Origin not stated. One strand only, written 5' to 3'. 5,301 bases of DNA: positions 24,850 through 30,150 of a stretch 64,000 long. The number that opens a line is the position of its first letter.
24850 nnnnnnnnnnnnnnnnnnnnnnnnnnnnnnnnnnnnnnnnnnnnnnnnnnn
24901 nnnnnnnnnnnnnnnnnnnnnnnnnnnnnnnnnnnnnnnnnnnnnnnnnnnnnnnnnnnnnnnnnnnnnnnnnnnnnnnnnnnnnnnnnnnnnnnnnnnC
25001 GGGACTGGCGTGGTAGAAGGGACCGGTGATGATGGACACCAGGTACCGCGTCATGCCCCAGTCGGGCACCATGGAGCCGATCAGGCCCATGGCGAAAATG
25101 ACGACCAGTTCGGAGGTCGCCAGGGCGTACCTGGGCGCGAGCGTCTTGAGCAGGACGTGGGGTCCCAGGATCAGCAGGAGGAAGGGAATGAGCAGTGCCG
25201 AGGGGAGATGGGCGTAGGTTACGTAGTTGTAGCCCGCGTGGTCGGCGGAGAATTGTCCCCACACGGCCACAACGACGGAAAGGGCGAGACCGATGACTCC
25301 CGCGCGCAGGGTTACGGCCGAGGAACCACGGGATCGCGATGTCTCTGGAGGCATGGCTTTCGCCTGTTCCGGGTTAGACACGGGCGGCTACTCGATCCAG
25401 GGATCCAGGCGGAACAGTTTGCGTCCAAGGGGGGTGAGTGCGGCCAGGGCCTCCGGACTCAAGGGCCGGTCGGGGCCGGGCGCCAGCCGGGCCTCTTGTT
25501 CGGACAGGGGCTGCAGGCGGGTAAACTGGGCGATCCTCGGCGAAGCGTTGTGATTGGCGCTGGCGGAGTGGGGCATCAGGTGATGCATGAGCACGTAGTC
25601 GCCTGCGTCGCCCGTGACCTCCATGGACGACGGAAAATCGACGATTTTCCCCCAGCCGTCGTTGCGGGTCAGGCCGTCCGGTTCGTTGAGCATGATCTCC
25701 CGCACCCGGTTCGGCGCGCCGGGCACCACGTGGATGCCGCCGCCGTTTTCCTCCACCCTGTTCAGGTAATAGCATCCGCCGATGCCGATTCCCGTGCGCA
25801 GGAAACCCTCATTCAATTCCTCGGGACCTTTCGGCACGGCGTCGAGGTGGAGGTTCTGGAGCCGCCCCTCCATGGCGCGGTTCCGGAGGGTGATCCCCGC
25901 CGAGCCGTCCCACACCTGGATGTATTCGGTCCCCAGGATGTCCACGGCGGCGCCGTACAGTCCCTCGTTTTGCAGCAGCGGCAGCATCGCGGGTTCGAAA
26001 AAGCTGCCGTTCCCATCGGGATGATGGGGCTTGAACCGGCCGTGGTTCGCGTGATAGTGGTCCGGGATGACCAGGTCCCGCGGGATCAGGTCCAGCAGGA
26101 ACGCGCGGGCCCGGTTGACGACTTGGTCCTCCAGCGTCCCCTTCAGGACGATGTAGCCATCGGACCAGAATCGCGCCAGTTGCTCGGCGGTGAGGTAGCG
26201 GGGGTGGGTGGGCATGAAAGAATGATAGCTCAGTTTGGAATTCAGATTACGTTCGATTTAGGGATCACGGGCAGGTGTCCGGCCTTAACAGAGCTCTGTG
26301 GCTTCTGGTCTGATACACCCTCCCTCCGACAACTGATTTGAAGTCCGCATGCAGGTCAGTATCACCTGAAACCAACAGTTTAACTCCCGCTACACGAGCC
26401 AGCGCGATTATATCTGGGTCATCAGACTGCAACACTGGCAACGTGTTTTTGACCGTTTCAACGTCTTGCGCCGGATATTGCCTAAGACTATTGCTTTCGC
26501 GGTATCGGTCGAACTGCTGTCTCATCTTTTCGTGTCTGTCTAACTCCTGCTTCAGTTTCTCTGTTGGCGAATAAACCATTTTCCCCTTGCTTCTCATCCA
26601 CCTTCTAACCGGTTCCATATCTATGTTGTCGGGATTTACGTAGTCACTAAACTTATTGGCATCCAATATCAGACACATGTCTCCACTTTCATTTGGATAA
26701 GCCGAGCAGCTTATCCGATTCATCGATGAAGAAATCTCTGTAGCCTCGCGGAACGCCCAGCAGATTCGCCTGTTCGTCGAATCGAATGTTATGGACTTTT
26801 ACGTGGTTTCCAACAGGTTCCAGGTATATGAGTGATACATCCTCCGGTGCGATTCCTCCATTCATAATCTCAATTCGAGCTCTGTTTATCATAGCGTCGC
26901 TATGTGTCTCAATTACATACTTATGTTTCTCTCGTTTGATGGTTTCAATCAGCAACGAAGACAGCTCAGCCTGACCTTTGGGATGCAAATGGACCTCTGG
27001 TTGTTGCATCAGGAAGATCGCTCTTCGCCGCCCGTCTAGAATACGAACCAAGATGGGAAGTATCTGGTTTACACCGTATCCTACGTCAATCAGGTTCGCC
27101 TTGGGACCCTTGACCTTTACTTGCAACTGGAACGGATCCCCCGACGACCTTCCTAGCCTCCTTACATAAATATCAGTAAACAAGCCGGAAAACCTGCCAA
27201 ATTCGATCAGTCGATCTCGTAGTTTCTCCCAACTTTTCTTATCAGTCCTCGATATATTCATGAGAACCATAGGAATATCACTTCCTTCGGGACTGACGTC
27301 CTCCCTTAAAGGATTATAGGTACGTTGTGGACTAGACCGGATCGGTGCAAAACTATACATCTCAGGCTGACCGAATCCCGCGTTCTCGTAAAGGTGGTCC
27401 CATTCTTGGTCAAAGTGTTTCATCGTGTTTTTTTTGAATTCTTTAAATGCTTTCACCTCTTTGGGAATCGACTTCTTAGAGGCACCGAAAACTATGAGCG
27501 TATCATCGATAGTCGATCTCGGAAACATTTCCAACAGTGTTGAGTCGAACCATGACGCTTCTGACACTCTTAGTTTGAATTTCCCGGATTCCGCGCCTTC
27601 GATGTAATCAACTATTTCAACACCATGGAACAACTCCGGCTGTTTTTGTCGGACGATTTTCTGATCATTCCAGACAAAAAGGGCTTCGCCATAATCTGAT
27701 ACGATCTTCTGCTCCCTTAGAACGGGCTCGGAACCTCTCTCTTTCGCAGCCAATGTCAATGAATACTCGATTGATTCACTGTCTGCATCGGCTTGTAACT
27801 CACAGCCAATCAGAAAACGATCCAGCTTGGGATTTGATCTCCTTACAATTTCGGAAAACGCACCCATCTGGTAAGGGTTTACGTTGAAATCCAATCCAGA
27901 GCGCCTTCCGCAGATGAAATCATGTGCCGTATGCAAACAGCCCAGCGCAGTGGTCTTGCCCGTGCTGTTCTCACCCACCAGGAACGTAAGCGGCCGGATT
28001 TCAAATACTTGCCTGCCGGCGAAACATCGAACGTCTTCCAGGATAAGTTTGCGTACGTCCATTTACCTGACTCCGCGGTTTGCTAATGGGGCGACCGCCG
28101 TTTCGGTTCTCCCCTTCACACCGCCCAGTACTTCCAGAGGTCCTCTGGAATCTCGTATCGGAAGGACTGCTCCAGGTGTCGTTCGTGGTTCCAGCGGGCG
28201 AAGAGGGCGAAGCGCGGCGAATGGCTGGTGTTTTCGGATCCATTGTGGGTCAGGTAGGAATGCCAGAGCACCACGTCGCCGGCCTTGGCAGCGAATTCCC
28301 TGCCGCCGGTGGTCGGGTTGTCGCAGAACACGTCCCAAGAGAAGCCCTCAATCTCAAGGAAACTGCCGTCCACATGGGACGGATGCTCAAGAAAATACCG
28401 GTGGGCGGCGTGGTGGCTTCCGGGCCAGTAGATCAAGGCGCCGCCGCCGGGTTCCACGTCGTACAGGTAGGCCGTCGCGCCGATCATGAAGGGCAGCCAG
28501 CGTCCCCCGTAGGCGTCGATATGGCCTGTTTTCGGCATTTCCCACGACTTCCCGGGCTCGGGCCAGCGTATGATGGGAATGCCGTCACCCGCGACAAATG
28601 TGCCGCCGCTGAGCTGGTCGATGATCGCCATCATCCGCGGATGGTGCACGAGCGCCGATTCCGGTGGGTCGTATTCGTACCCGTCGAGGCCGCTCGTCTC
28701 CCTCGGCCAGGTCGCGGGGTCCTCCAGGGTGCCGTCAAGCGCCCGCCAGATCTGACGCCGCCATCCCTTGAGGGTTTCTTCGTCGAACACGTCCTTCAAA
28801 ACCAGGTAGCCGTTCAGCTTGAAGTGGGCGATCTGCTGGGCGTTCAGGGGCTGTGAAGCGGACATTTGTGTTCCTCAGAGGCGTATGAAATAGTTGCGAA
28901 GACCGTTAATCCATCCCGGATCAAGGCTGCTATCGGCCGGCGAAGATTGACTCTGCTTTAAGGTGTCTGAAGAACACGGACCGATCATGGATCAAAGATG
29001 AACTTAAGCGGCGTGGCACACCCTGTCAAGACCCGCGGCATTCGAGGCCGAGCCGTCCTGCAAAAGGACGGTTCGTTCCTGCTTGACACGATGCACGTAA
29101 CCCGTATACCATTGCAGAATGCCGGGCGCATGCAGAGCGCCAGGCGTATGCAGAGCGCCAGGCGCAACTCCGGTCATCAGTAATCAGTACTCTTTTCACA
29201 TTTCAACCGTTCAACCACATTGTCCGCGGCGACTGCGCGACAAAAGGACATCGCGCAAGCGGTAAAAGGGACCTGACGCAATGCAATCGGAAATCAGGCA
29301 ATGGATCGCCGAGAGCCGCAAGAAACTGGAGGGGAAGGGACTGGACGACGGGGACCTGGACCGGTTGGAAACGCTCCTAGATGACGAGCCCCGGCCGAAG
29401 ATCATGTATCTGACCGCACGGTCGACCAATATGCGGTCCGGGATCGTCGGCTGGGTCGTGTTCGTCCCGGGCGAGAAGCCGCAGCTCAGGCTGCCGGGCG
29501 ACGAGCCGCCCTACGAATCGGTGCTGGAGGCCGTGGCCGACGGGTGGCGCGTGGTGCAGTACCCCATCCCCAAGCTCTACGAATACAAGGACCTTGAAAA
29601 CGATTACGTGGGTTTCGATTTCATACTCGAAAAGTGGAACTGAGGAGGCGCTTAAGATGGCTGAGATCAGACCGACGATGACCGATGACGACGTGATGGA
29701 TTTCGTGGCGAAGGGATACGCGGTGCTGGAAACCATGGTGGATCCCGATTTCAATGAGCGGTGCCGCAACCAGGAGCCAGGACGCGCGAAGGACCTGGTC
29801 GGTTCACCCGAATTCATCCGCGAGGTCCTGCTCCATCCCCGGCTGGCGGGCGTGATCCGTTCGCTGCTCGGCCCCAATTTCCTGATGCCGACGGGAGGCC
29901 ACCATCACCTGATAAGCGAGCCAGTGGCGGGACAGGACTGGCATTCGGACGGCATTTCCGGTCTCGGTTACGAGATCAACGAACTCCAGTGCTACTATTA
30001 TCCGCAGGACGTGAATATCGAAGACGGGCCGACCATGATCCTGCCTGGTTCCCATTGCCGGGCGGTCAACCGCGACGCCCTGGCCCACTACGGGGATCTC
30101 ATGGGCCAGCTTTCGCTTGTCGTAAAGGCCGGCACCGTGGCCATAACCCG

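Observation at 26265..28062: Low-GC insertion of an AAA_21-type ATPase plus small PIN-like protein between PhyH paralogs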

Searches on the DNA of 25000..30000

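Call 79: search_rna_families(source=window, start=25000, end=30000, threshold=gathering)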
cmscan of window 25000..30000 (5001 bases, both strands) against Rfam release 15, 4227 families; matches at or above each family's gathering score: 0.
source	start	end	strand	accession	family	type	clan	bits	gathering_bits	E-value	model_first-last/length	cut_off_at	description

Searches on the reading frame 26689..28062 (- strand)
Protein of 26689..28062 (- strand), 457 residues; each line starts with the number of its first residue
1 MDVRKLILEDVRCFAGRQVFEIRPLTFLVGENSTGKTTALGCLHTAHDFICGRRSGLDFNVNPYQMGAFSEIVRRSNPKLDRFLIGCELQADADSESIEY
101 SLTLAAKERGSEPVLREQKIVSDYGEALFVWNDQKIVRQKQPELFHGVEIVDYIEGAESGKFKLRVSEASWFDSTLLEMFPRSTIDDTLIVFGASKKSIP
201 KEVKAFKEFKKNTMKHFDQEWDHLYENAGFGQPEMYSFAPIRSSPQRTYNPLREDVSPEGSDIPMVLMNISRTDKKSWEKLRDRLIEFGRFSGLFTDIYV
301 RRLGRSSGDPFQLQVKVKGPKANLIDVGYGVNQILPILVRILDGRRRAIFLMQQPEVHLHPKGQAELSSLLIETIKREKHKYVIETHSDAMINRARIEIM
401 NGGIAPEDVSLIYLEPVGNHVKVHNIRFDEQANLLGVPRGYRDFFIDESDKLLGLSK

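Call 3: search_protein_families(library=pfam, proteins=[window:26689-28062:-], max_evalue=1)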
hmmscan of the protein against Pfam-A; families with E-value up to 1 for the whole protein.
window:26689-28062:- (457 aa): 4 families
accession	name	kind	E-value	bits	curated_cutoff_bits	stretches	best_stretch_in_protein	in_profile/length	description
PF13175.12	AAA_15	-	4.5e-17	63.2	32.1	2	311-392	291-374/374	AAA ATPase domain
PF13304.12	AAA_21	-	1e-12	49.2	27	1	25-392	1-303/304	AAA domain, putative AbiEii toxin, Type IV TA system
PF13476.12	AAA_23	-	0.00025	22.2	27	1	5-46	1-42/201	AAA domain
PF02463.25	SMC_N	-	0.089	12.6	40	1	3-40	2-41/220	RecF/RecN/SMC N terminal domain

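Call 4: search_protein_families(library=padloc, proteins=[window:26689-28062:-], max_evalue=1)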
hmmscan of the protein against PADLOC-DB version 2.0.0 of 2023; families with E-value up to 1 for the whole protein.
window:26689-28062:- (457 aa): 107 families (the best 25 are shown)
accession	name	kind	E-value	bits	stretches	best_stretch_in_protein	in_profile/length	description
PDLC03878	NsnB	-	3.6e-38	130.2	1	4-453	3-343/345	-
PDLC04707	PDC-M55A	-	4.8e-36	122.6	2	321-441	273-398/421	-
PDLC04148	HEC-03B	-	1.7e-22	78.1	1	212-448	200-437/458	-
PDLC02979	AriA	-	1.9e-18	65.4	2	316-392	290-373/373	-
PDLC02980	AriA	-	2.2e-15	55.4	2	305-393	220-304/304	-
PDLC04180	HEC-01A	-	9.5e-15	52.6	2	1-129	1-125/382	-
PDLC04176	HEC-01A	-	1.3e-13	49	1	1-396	1-325/371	-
PDLC04179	HEC-01A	-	1.5e-12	45.4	2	254-392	271-405/459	-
PDLC04391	PDC-M07A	-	2.5e-12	44.5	1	4-401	3-358/412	-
PDLC04178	HEC-01A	-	4.8e-12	43.6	1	3-141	9-141/399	-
PDLC00090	GajA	-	1.1e-09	35.6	2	1-44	1-45/659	AAA ATPase domain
PDLC00304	PtuA1|PtuA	-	5.5e-09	33.7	2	4-110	13-133/444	AAA ATPase domain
PDLC04182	HEC-01A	-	7.4e-09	33.1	2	19-118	27-121/406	-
PDLC04177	HEC-01A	-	8.7e-09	32.9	2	246-393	204-341/393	-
PDLC00271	PtuA1|PtuA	-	9.8e-09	33.2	2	1-50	1-50/421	AAA ATPase domain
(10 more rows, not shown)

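Call 5: search_protein_families(library=ncbifam, proteins=[window:26689-28062:-], max_evalue=1)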
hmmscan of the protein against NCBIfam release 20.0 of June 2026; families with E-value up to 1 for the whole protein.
window:26689-28062:- (457 aa): 7 families
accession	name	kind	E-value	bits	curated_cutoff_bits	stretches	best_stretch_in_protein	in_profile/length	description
NF041760.1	PtuA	equivalog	1.6e-05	24.1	500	1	3-45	52-94/524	retron Ec78 anti-phage system effector ATPase PtuA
NF038234.1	retron_eff_Eco8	equivalog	0.012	14.2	250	1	350-393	276-326/679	retron Eco8 family effector endonuclease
TIGR00611.2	recf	equivalog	0.014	14.6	172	1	4-44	2-42/339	DNA replication/repair protein RecF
TIGR04435.1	restrict_AAA_1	hypoth_equivalog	0.026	13.2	300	1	330-388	401-466/568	restriction system-associated AAA family ATPase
NF047739.1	antiphage_MADS3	equivalog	0.045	12.9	420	1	9-51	8-49/427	methylation-associated defense system AAA family ATPase MAD3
NF053563.1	Rkd4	equivalog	0.14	10.2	860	1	3-40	3-40/747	arcadin-4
TIGR00606.1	rad50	subfamily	0.16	9.6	453.75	1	22-44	27-49/1311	DNA repair protein Rad50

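Call 8: find_homologous_proteins(query=window:26689-28062:-, max_evalue=0.001)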
Query window:26689-28062:- (457 aa): 5093 proteins with E <= 0.001 among 8000 candidates; the best 120 are listed.
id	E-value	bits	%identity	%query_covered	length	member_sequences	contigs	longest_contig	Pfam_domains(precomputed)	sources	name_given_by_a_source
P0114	9.9e-287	969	93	100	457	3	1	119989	PF13175.13,PF13304.13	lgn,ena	-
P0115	1.2e-283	959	92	100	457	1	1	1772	PF13175.13,PF13304.13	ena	-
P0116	6.5e-276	933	89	100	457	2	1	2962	PF13175.13,PF13304.13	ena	-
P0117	9.6e-182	623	63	100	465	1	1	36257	PF13175.13,PF13476.13,PF13304.13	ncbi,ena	-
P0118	1.7e-178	612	61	100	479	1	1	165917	PF13175.13,PF13476.13,PF13304.13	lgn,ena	-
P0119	2.2e-178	612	61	100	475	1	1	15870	PF13175.13,PF13304.13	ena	-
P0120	3.1e-176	605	61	100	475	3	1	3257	PF13175.13,PF13476.13,PF13304.13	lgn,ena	-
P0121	6.6e-175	600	61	100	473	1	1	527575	PF13175.13,PF13304.13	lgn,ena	-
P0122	3.8e-174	598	60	100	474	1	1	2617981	PF13175.13,PF13304.13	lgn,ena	-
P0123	4.4e-174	598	59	100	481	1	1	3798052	PF13175.13,PF13304.13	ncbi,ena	-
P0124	1.1e-173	596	61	100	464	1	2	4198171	PF13175.13,PF13476.13,PF13304.13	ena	-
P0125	1.7e-173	596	59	100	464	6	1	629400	PF13175.13,PF13476.13,PF13304.13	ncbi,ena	-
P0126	1.0e-171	590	58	100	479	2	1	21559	PF13175.13,PF13304.13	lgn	-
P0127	1.0e-170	587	59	100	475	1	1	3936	PF13175.13,PF13476.13,PF13304.13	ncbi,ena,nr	ncbi:MAG: AAA family ATPase [Gemmatimonadota bacterium]|nr:AAA family ATPase [Gemmatimonadota bacter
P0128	2.3e-170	585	61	100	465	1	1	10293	PF13175.13,PF13304.13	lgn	-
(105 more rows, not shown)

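Call 55: predict_structure(alignment_id=A2)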
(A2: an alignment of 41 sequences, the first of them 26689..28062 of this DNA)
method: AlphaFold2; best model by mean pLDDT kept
length: 457 residues; sequences in the alignment: 41
mean_pLDDT: 71.6   pTM: 0.77
mean pLDDT of the five models: 71.6, 69.6, 69.1, 67.0, 66.3
residues with pLDDT >= 90: 64; 70-90: 218; 50-70: 95; < 50: 80
segments of 3 or more residues with pLDDT < 50: 53-79, 134-138, 183-196, 222-231, 240-261
pLDDT, mean of each block of 10 residues (from residue 1): 81 80 91 75 77 48 43 47 83 80 74 79 90 54 73 72 82 74 47 53 84 70 40 61 37 38 69 85 90 83 64 74 63 79 77 68 84 84 86 89 92 84 90 84 62 51
secondary structure, 60 per line:
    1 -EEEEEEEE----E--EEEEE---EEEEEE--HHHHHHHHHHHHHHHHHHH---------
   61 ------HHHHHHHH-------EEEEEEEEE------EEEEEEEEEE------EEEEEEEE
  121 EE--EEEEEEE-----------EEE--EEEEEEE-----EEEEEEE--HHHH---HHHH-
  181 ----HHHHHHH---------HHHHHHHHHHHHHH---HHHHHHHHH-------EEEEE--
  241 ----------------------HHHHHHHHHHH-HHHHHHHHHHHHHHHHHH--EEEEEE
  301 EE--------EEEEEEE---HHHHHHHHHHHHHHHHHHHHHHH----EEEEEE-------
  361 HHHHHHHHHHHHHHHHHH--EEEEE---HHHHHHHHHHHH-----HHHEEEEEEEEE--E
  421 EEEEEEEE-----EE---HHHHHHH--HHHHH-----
elements in order: E2-9 E17-21 E25-30 H33-51 H67-74 E82-90 E97-106 E113-122 E125-131 E143-145 E148-154 E160-166 H169-172 H176-179 H185-191 H201-214 H218-226 E234-238 H263-273 H275-292 E295-302 E311-317 H321-343 E348-353 H361-378 E381-385 H389-400 E409-417 E420-428 H439-445 H448-452

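Call 58: find_encoding_contigs(protein=P0114, flank=8000, max_places=3)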
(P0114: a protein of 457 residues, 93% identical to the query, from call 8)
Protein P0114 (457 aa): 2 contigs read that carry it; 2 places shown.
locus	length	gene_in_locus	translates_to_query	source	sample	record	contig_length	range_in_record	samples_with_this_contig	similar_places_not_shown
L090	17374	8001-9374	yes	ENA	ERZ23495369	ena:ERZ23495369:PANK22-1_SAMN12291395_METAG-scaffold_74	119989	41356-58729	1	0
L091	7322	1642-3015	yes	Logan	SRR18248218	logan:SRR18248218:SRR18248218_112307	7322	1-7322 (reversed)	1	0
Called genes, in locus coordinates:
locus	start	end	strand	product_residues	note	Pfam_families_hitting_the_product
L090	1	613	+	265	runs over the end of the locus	PF05721:PhyH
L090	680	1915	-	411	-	PF12852:Cupin_6 (faint), PF02311:AraC_binding (faint), PF07883:Cupin_2 (weak), PF05899:Cupin_3 (faint), PF07883:Cupin_2 (weak)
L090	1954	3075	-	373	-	PF02746:MR_MLE_N, PF13378:MR_MLE_C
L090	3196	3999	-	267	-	PF05721:PhyH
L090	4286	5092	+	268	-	-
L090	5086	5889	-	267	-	PF05721:PhyH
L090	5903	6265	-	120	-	-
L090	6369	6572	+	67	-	-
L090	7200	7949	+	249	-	PF05721:PhyH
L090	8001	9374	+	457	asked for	PF13304:AAA_21 (weak), PF13175:AAA_15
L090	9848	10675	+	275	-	-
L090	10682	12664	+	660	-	PF20581:DUF6785, PF20580:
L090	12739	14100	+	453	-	PF00884:Sulfatase, PF01663:Phosphodiest (faint), PF16347:SGSH_C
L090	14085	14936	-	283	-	PF05721:PhyH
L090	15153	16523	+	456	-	PF00884:Sulfatase, PF01663:Phosphodiest (faint), PF16347:SGSH_C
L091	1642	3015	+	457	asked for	PF13304:AAA_21 (weak), PF13175:AAA_15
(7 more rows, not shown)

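Call 62: fold_search(model_id=the predicted structure, library=pdb)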
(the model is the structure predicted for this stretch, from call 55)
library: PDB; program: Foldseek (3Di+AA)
matches with E <= 10: 722; with E <= 0.001: 196
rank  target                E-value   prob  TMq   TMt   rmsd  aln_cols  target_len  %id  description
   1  8rod_A                5.2e-11  1.00  0.40  0.49  18.4       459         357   12  Human cohesin SMC1A-HD(shortCC-EQ)/RAD21-C complex - Open/closed P-loop conformation (released 2024-09-11)
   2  8rof_A                2.3e-10  1.00  0.41  0.49  18.1       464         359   13  Human cohesin SMC1A-HD(shortCC-EQ)/RAD21-C complex - ADP-Mg-bound conformation (released 2024-09-11)
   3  8roc_A                2.9e-10  1.00  0.40  0.49  18.0       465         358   13  Human cohesin SMC1A-HD(shortCC-EQ)/RAD21-C complex - Apo closed P-loop conformation (released 2024-09-11)
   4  9n6b_B                3.4e-10  1.00  0.39  0.36  14.7       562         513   12  Structure of the retron IA complex with HNH nuclease in the "up" orientation (released 2025-04-23)
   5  6qj2_A                5.0e-10  1.00  0.41  0.51  11.4       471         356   11  Crystal structure of the C. thermophilum condensin Smc4 ATPase head in complex with the C-terminal domain of Brn1 (released 2019-07-03)
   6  7q2x_B                5.0e-10  1.00  0.40  0.46  18.8       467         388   12  Cryo-EM structure of clamped S.cerevisiae condensin-DNA complex (Form I) (released 2022-03-23)
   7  9n6c_D                9.9e-10  1.00  0.35  0.37  15.3       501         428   12  Structure of the Retron IA Complex without the HNH Nuclease (released 2025-04-23)
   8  3qku_A                1.1e-09  1.00  0.38  0.47  14.9       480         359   10  Mre11 Rad50 binding domain in complex with Rad50 and AMP-PNP (released 2011-03-30)
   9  4ncj_A                1.1e-09  1.00  0.39  0.53   9.7       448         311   11  Crystal Structure of Pyrococcus furiosis Rad50 R805E mutation with ADP Beryllium Flouride (released 2014-03-05)
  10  4i99_B                1.2e-09  1.00  0.42  0.57  12.7       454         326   10  Crystal structure of the SmcHead bound to the C-winged helix domain of ScpA (released 2013-01-30)
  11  4ncj_B                1.2e-09  1.00  0.40  0.55   8.8       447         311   10  Crystal Structure of Pyrococcus furiosis Rad50 R805E mutation with ADP Beryllium Flouride (released 2014-03-05)
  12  8eea_B                1.2e-09  1.00  0.39  0.46  10.9       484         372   13  Structure of E.coli Septu (PtuAB) complex (released 2023-12-27)
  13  4ncj_C                1.3e-09  1.00  0.38  0.51  10.0       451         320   12  Crystal Structure of Pyrococcus furiosis Rad50 R805E mutation with ADP Beryllium Flouride (released 2014-03-05)
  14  8roa_A                1.3e-09  1.00  0.39  0.50  17.4       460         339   12  Human cohesin SMC1A-HD(longCC-EQ)/RAD21-C complex - ADP-bound conformation (released 2024-09-11)
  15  9q9i_A                1.4e-09  1.00  0.40  0.39  27.2       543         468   12  Cryo-EM structure of human Mre11-Rad50-Nbs1 complex bound to DNA (released 2025-10-01)
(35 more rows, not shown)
